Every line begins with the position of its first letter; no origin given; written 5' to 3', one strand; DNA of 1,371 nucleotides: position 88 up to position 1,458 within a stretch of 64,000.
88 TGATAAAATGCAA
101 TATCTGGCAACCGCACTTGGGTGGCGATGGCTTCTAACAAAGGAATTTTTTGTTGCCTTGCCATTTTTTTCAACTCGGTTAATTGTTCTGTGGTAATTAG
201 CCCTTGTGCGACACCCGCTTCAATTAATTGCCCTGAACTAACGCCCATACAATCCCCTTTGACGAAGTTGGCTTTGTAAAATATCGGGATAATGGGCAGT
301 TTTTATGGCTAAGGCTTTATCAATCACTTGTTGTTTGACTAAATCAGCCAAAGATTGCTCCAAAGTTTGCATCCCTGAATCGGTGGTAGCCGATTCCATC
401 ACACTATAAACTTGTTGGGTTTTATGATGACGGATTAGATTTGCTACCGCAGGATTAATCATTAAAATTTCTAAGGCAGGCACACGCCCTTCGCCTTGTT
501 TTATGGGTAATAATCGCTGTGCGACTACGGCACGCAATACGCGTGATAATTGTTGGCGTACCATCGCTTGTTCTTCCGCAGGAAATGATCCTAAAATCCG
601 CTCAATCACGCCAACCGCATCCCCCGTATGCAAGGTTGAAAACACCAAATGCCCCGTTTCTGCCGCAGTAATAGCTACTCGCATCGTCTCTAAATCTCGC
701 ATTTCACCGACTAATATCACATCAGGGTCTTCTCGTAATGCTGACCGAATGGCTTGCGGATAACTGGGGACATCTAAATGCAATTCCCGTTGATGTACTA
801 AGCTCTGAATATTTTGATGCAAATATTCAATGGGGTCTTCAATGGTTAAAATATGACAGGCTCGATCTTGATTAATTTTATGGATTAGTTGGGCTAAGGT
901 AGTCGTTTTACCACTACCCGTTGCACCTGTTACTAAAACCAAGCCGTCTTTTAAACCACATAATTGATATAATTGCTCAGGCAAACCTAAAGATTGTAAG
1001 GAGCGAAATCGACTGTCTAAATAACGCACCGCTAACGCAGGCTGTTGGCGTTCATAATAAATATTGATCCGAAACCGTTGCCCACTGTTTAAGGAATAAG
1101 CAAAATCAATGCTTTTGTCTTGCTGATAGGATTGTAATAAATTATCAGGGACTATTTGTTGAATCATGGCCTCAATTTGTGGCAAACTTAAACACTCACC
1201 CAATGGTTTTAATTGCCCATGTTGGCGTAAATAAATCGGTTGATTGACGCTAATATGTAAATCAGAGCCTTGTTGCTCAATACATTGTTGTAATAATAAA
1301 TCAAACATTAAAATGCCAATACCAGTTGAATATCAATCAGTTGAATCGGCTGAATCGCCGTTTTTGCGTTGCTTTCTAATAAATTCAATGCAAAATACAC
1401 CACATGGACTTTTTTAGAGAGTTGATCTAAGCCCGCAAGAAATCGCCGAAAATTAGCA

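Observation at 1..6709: Unusual type IV pilus / MSHA-like cluster: three large prepilin-type proteins, a PilM-PilN-like fusion, a PilO-like protein, an embedded PilT-type retraction ATPase and an MshEN-domain ATPase start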

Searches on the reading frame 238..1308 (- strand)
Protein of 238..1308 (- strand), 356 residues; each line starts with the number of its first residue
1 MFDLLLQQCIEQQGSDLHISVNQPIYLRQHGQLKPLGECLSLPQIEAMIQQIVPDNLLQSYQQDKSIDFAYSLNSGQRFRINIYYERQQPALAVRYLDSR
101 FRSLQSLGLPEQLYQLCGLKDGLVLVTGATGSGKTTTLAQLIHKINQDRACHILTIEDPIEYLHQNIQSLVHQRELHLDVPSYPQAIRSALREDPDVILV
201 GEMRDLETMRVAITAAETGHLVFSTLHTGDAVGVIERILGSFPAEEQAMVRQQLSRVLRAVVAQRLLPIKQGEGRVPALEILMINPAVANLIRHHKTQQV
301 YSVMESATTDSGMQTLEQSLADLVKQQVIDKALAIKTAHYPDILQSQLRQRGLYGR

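Call 4: search_protein_families(library=pfam, proteins=[window:241-1308:-], max_evalue=0.1)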
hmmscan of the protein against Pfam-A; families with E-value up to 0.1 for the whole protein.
window:241-1308:- (356 aa): 36 families (the best 25 are shown)
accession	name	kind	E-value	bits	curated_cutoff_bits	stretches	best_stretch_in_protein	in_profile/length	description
PF00437.27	T2SSE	-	7.8e-48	163.4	24.9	1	5-315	15-328/370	Type II/IV secretion system protein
PF25199.1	nSTAND_NTPase5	-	8.2e-07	29.4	34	1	122-173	42-93/145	Novel STAND NTPase 5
PF13191.12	AAA_16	-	7e-06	27.1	32.6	1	122-220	25-132/167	AAA ATPase domain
PF13401.12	AAA_22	-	1.7e-05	25.6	27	1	121-206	5-96/130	AAA domain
PF20720.3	nSTAND3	-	7.6e-05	22.9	27.2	1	120-165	16-59/155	Novel STAND NTPase 3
PF13481.12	AAA_25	-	0.00038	20.6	27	1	113-222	25-148/195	AAA domain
PF04851.21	ResIII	-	0.00045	20.6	22.5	1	123-169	25-72/164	Type III restriction enzyme, res subunit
PF06745.19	ATPase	-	0.00054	19.8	26.6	1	122-170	20-70/231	KaiC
PF13173.12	AAA_14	-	0.00064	20.2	27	1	123-168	4-49/129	AAA domain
PF13238.12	AAA_18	-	0.0014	19.5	29.4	1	124-215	1-69/128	AAA domain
PF01935.23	DUF87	-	0.0015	19.1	23.2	1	125-156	27-58/220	Helicase HerA, central domain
PF00448.28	SRP54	-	0.0016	18.6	22.7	1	124-153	4-33/196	SRP54-type protein, GTPase domain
PF06414.18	Zeta_toxin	-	0.0054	16.6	22.3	1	123-172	18-66/199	Zeta toxin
PF10412.15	TrwB_AAD_bind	-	0.0061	15.9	20.5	1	124-149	18-43/387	Type IV secretion-system coupling protein DNA-binding domain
PF05729.18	NACHT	-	0.0067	16.7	26.7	1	123-149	2-28/167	NACHT domain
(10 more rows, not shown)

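Call 5: search_protein_families(library=ncbifam, proteins=[window:241-1308:-], max_evalue=0.1)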
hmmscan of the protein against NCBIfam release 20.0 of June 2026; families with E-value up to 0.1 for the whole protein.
window:241-1308:- (356 aa): 39 families (the best 25 are shown)
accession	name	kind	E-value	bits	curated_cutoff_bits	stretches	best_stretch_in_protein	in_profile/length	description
TIGR01420.1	pilT_fam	subfamily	2.8e-125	418.1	319.1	1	3-340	3-340/343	PilT/PilU family type 4a pilus ATPase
NF041000.1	ATPase_ComGA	equivalog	4.5e-45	153.7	300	1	5-268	3-266/267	competence type IV pilus ATPase ComGA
TIGR02533.1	type_II_gspE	equivalog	1.4e-43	149.3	630.25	1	102-267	220-379/486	type II secretion system ATPase GspE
TIGR02525.1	plasmid_TraJ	equivalog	8.9e-43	146.6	368.3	1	6-339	16-368/372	plasmid transfer ATPase TraJ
TIGR02524.1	dot_icm_DotB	equivalog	1.5e-41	142.8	463.3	1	2-312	6-329/358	Dot/Icm type IV secretion system ATPase DotB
TIGR02538.1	type_IV_pilB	equivalog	3.2e-38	131.7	675.65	1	118-239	313-430/564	type IV-A pilus assembly ATPase PilB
NF053534.1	T4PilAsmATPsTfpB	equivalog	3.5e-37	128.1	850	1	79-239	288-450/584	type IV pilus assembly ATPase TfpB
NF007755.0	PRK10436.1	equivalog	8.3e-37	126.9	617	1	5-267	92-355/465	type II secretion system protein GspE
NF058587.1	archaellum_moto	equivalog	1.6e-19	70.1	550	1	123-241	277-396/527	archaellum flagellar ATPase motor FlaI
TIGR02788.1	VirB11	equivalog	4.2e-16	58.8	249.95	1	115-262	138-288/308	P-type DNA transfer ATPase VirB11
TIGR02782.1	TrbB_P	equivalog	1.8e-13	50.4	304.55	1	124-242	139-256/303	P-type conjugative transfer ATPase TrbB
TIGR03819.1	heli_sec_ATPase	hypoth_equivalog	4e-12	46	373.15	1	124-263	181-324/340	TadA family conjugal transfer-associated ATPase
NF053672.1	bindosome_BasE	exception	6.4e-11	41.7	1000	1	124-256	273-406/512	bindosome assembly system ATPase subunit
NF010469.0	PRK13894.1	subfamily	4e-10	39.6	508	1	124-238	152-264/320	conjugal transfer ATPase TrbB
NF010425.0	PRK13851.1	equivalog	2.2e-09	36.7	461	1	111-238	152-280/344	type IV secretion system protein VirB11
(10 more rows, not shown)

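Call 7: find_encoding_contigs(protein=window:238-1308:-, flank=10000, max_places=6)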
Protein window:238-1308:- (356 aa): 2 contigs read that carry it; 1 place shown.
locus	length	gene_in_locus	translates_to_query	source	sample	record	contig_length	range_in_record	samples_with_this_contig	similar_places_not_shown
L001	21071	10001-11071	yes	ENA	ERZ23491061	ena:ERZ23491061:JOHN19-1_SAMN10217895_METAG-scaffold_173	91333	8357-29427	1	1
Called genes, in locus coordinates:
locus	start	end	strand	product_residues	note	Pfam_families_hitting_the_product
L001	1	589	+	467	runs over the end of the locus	PF02347:GDC-P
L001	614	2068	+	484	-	PF02347:GDC-P, PF00266:Aminotran_5, PF21478:GcvP2_C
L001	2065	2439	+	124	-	PF01219:DAGK_prokar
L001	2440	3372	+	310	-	PF00294:PfkB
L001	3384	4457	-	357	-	PF14237:GYF_2, PF01987:AIM24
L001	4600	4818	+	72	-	-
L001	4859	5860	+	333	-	PF07963:N_methyl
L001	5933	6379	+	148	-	-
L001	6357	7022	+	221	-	PF07963:N_methyl (weak), PF08334:T2SSG (faint)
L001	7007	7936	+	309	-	-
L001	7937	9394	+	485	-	-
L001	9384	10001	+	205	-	-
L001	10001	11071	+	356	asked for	PF00437:T2SSE, PF13191:AAA_16 (weak), PF25199:nSTAND_NTPase5 (weak), PF13401:AAA_22 (faint)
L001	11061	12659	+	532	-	PF05157:MshEN, PF00437:T2SSE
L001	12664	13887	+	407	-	PF28597:T2SSF_N, PF00482:T2SSF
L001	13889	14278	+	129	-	-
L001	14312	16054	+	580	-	PF00263:Secretin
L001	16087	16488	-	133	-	PF01850:PIN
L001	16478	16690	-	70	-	-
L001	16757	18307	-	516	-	PF13375:RnfC_N, PF01512:Complex1_51K, PF10531:SLBB (weak), PF12838:Fer4_7, PF13183:Fer4_8 (weak), PF13237:Fer4_10 (weak), PF13484:Fer4_16 (faint)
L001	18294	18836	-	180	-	PF12838:Fer4_7 (faint), PF25160:LdpA_Fe-S-bd (faint), PF04060:FeS, PF00037:Fer4, PF12837:Fer4_6 (weak), PF13237:Fer4_10, PF14697:Fer4_21, PF13187:Fer4_9 (weak), +1 more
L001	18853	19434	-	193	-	PF02508:Rnf-Nqr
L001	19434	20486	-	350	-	PF00756:Esterase, PF00561:Abhydrolase_1 (weak), PF12697:Abhydrolase_6 (weak), PF00326:Peptidase_S9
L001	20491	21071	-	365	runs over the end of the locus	PF00072:Response_reg, PF13487:HD_5, PF01966:HD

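Call 9: search_protein_families(library=pfam, proteins=[L001:11061-12656:+, L001:12664-13884:+, L001:13889-14275:+, L001:14312-16051:+], max_evalue=0.01)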
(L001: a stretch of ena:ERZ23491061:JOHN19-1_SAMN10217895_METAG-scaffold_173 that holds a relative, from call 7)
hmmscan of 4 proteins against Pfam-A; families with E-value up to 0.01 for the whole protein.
L001:11061-12656:+ (532 aa): 9 families
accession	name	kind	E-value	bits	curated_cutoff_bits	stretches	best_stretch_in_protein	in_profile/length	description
PF00437.27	T2SSE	-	5.8e-123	410.6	24.9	1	154-528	9-370/370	Type II/IV secretion system protein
PF05157.20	MshEN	-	2.7e-08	34.1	23.1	1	61-139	2-85/90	MshEN domain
PF13555.12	AAA_29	-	0.00023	21.3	27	1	284-308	15-39/61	P-loop containing region of AAA domain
PF13191.12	AAA_16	-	0.00036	21.5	32.6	1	288-319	22-52/167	AAA ATPase domain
PF13476.12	AAA_23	-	0.0004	21.5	27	1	287-308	15-36/201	AAA domain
PF25199.1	nSTAND_NTPase5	-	0.0009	19.5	34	1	286-331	36-82/145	Novel STAND NTPase 5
PF13604.12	AAA_30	-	0.0015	18.7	27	0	281-317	8-44/191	AAA domain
PF20720.3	nSTAND3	-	0.0047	17.1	27.2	1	289-328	15-54/155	Novel STAND NTPase 3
PF13401.12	AAA_22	-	0.005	17.6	27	0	290-315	4-29/130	AAA domain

L001:12664-13884:+ (407 aa): 1 family
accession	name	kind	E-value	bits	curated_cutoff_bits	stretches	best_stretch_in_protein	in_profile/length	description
PF00482.28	T2SSF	-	3e-55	186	25.2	2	78-199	2-125/125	Type II secretion system (T2SS), protein F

L001:13889-14275:+ (129 aa): 1 family
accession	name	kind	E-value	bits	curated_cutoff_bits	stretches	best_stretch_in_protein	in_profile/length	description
PF04351.19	PilP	-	0.0046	17.4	25.6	1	20-95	32-110/146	Pilus assembly protein, PilP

L001:14312-16051:+ (580 aa): 1 family
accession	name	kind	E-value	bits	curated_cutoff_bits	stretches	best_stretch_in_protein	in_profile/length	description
PF00263.26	Secretin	-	1.3e-38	132.7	27.5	1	352-531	2-168/169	Bacterial type II and III secretion system protein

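Call 10: search_protein_families(library=ncbifam, proteins=[L001:11061-12656:+, L001:12664-13884:+, L001:13889-14275:+, L001:14312-16051:+], max_evalue=0.01)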
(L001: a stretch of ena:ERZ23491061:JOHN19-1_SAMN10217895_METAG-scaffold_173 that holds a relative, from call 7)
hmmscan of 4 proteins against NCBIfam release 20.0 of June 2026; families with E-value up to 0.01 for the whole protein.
L001:11061-12656:+ (532 aa): 21 families
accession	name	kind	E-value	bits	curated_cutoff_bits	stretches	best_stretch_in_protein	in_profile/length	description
TIGR02533.1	type_II_gspE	equivalog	2.1e-140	468.6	630.25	1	132-529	88-485/486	type II secretion system ATPase GspE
TIGR02538.1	type_IV_pilB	equivalog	9e-137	457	675.65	2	146-530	174-562/564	type IV-A pilus assembly ATPase PilB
NF007755.0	PRK10436.1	equivalog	4.9e-128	427.7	617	1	100-531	33-460/465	type II secretion system protein GspE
NF053534.1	T4PilAsmATPsTfpB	equivalog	2.4e-122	409.3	850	1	149-530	197-582/584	type IV pilus assembly ATPase TfpB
NF041000.1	ATPase_ComGA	equivalog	4.5e-73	245.5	300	1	159-427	2-266/267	competence type IV pilus ATPase ComGA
TIGR01420.1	pilT_fam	subfamily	1.2e-54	185.8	319.1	1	157-428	2-270/343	PilT/PilU family type 4a pilus ATPase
TIGR02525.1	plasmid_TraJ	equivalog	1.1e-27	97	368.3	1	265-408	127-274/372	plasmid transfer ATPase TraJ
TIGR02524.1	dot_icm_DotB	equivalog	1.4e-22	80.4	463.3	1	247-405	96-258/358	Dot/Icm type IV secretion system ATPase DotB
TIGR03819.1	heli_sec_ATPase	hypoth_equivalog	1.7e-16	60.4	373.15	1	247-417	133-311/340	TadA family conjugal transfer-associated ATPase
NF058587.1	archaellum_moto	equivalog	2.8e-16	59.4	550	1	294-404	278-394/527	archaellum flagellar ATPase motor FlaI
TIGR02782.1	TrbB_P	equivalog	2.5e-15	56.6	304.55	1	276-407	122-256/303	P-type conjugative transfer ATPase TrbB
NF010407.0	PRK13833.1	subfamily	3.2e-14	53.1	499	1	279-410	133-266/323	conjugal transfer protein TrbB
TIGR02788.1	VirB11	equivalog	5.3e-14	52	249.95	1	276-407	130-266/308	P-type DNA transfer ATPase VirB11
NF010469.0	PRK13894.1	subfamily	1.5e-12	47.5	508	1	277-406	136-267/320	conjugal transfer ATPase TrbB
NF053672.1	bindosome_BasE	exception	9.5e-11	41.1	1000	1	294-434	273-418/512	bindosome assembly system ATPase subunit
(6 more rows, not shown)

L001:12664-13884:+ (407 aa): 7 families
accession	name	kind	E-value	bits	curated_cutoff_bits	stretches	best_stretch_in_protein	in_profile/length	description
TIGR02120.1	GspF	equivalog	1.6e-87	294.4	424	1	4-404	1-397/401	type II secretion system inner membrane protein GspF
NF052607.1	T4PiliAsmPilCThrm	equivalog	1.4e-75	254.9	700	1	1-397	1-393/406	type IV pilus assembly protein PilC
NF052606.1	T4PiliAsmPilCMyx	equivalog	1.6e-66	224.9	700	1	2-397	20-407/419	type IV pilus assembly protein PilC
NF007861.0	PRK10573.1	equivalog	1.2e-63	215.6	401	1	3-396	6-386/401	protein transport protein HofC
NF047826.1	T3SSXpsF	equivalog_domain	6.8e-53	179.9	650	1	1-404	1-400/405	type II secretion system protein XpsF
NF041012.2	T4P_ComGB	equivalog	3.7e-37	128.4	240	1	72-397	1-323/332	competence type IV pilus assembly protein ComGB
NF046075.1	UpsF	equivalog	0.00088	18.2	400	0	83-177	322-415/484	membrane pilin protein UpsF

L001:13889-14275:+ (129 aa): 0 families

L001:14312-16051:+ (580 aa): 9 families
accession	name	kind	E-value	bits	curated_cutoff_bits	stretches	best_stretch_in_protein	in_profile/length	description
TIGR02517.1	type_II_gspD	equivalog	8.4e-55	186.4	351.35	1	61-541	163-600/600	type II secretion system secretin GspD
TIGR02519.1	pilus_MshL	equivalog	3e-44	151.2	250.2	1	236-531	1-290/290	pilus (MSHA type) biogenesis protein MshL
TIGR02515.1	IV_pilus_PilQ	subfamily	5.7e-36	124.4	284.35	2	174-531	81-427/428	type IV pilus secretin PilQ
TIGR02516.1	type_III_yscC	equivalog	1.1e-24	86.8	238.45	1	230-531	195-461/463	type III secretion system outer membrane ring subunit SctC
NF007851.2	PRK10560.1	exception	1.4e-21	76.8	598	1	352-532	251-410/412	DNA uptake porin HofQ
NF010083.0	PRK13568.1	equivalog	9.5e-20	70.7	554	1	235-531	153-417/419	DNA uptake porin HofQ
NF042912.1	Amuc_1098_fam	equivalog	1.8e-17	62.7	750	1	464-536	729-801/805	Amuc_1098 family type IV pilus outer membrane protein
NF011873.0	PRK15346.1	equivalog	1.1e-08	34.2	524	1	343-519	327-482/499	EscC/YscC/HrcC family type III secretion system outer membrane ring protein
TIGR02520.1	pilus_B_mal_scr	equivalog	1.3e-06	27.3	287.65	1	271-528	274-511/513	PilN family type IVB pilus formation outer membrane protein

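Call 22: search_solved_structures(query=window:241-1308:-, max_evalue=1e-20)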
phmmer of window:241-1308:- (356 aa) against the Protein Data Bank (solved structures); distinct sequences matched with E-value up to 1e-20: 24.
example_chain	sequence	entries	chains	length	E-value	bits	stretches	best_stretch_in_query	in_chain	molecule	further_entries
2gsz_A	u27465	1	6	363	1.5e-88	300.7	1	5-349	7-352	twitching motility protein PilT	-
2ewv_A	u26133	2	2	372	1.7e-88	300.5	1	5-349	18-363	twitching motility protein PilT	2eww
5zfq_A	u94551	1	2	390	2.9e-83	283.4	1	5-348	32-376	Twitching motility pilus retraction protein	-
6ojx_A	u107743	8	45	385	1.3e-82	281.2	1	5-348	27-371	Twitching motility pilus retraction ATPase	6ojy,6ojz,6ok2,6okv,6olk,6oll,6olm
3jvu_A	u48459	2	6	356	3e-82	280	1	8-342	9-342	Twitching mobility protein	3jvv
5fl3_A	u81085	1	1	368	2.2e-75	257.5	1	5-341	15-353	PILI RETRACTION PROTEIN PILT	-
2eyu_A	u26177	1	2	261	4.9e-74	253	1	103-349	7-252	twitching motility protein PilT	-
10my_A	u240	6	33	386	6.1e-74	252.7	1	9-349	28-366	PilT/PilU family type 4a pilus ATPase | Twitching motility protein PilT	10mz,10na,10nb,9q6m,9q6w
9n32_A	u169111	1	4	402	1.5e-67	231.7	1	2-331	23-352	PilU protein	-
6geb_A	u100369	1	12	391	3.7e-38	135.1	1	3-309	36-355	DotB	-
3jc8_Ba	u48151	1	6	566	1.1e-29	107.3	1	119-269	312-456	Type IV-A pilus assembly ATPase PilB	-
1p9r_A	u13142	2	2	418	1.7e-28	103.4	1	79-240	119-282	General secretion pathway protein E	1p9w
4pht_A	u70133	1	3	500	2e-28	103.1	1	5-240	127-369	General secretory pathway protein E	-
4ksr_A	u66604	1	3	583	3.1e-28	102.5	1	80-240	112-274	Type II secretion system protein E, Hemolysin-coregulated protein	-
4kss_A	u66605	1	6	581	3.8e-28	102.2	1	80-240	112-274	Type II secretion system protein E, hemolysin-coregulated protein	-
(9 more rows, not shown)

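Call 66: search_dna_similar(query=L001:11061-12656:+, collection=plasmids, mode=protein, max_rows=40, max_evalue=1e-30)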
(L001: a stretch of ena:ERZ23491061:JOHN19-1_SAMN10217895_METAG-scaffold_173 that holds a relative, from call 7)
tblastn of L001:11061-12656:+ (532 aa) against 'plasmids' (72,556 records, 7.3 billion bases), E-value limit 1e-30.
Records with a match: 1009; places in all: 1072; records where one place covers at least 80% of the query: 59.
Best place of each record, by identity: <60% 1009.
By first word of the organism name: Escherichia 433; Pseudomonas 168; Ralstonia 111; Serratia 14; Salmonella 14; Burkholderia 12; Paraburkholderia 11; Enterobacter 11; Yersinia 9; Bradyrhizobium 8; and 108 more.
By predicted mobility (MOB-suite, as given by PLSDB): non-mobilizable 624; mobilizable 220; conjugative 165.
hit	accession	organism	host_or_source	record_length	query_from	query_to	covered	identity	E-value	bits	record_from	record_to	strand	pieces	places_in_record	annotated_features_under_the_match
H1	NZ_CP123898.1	Methylomonas sp. UP202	pure culture,canal sediment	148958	17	530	97%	41.2%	1e-109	366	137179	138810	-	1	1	GspE/PulE family protein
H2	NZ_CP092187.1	Deinococcus sp. KNUC1210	Setaria viridis,cell ...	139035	5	526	98%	38.1%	2e-96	328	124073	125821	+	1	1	ATPase, T2SS/T4P/T4SS family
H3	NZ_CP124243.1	Yersinia enterocolitica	-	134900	55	532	90%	40.7%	2e-97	331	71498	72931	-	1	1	gspE: type II secretion system ATPase GspE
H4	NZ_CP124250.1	Yersinia enterocolitica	-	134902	55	532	90%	40.7%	2e-97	331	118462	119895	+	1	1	gspE: type II secretion system ATPase GspE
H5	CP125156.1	Klebsiella pneumoniae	-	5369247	46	529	91%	39.3%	3e-82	332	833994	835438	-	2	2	none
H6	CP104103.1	Phaeobacter sp. G2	cell culture,Emiliania huxleyi RCC1216 ...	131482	18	532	97%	36.7%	2e-83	290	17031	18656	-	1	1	ATPase, T2SS/T4P/T4SS family | gspD: type II secretion system secretin GspD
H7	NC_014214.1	Allomeiothermus silvanus DSM 9946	hot spring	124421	13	526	97%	36.7%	1e-80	282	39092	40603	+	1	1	GspE/PulE family protein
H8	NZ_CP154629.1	Acetoanaerobium noterae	cell culture,Sludge of a digestion ...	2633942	8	529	98%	35.8%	3e-102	345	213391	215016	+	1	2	none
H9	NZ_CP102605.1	Pantoea sp. SOD02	cell culture,urban freshwater stream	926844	142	532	73%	47.1%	9e-98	332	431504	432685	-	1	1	gspE: type II secretion system ATPase GspE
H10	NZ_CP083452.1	Comamonas odontotermitis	cell culture,cucumber rhizosphere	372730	79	529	85%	40.4%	4e-95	324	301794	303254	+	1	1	gspE: type II secretion system ATPase GspE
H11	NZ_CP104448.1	Acinetobacter baumannii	Homo sapiens,sputum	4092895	132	532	75%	44.9%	8e-95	323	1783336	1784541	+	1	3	none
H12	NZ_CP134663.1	Escherichia coli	Larus michahellis,bacteria,cloaca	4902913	132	529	75%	44.9%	4e-92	315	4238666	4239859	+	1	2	none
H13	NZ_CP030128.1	Indioceanicola profundi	sediment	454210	46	529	91%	36.9%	1e-96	328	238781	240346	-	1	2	ATPase, T2SS/T4P/T4SS family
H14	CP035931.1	Acinetobacter baumannii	Homo sapiens,blood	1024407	132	532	75%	44.4%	1e-94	323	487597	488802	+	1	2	gspE: type II secretion system protein GspE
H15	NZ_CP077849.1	Acinetobacter baumannii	Homo sapiens,Rectal swab_P28_BU14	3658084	132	532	75%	44.4%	1e-94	323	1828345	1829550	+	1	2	none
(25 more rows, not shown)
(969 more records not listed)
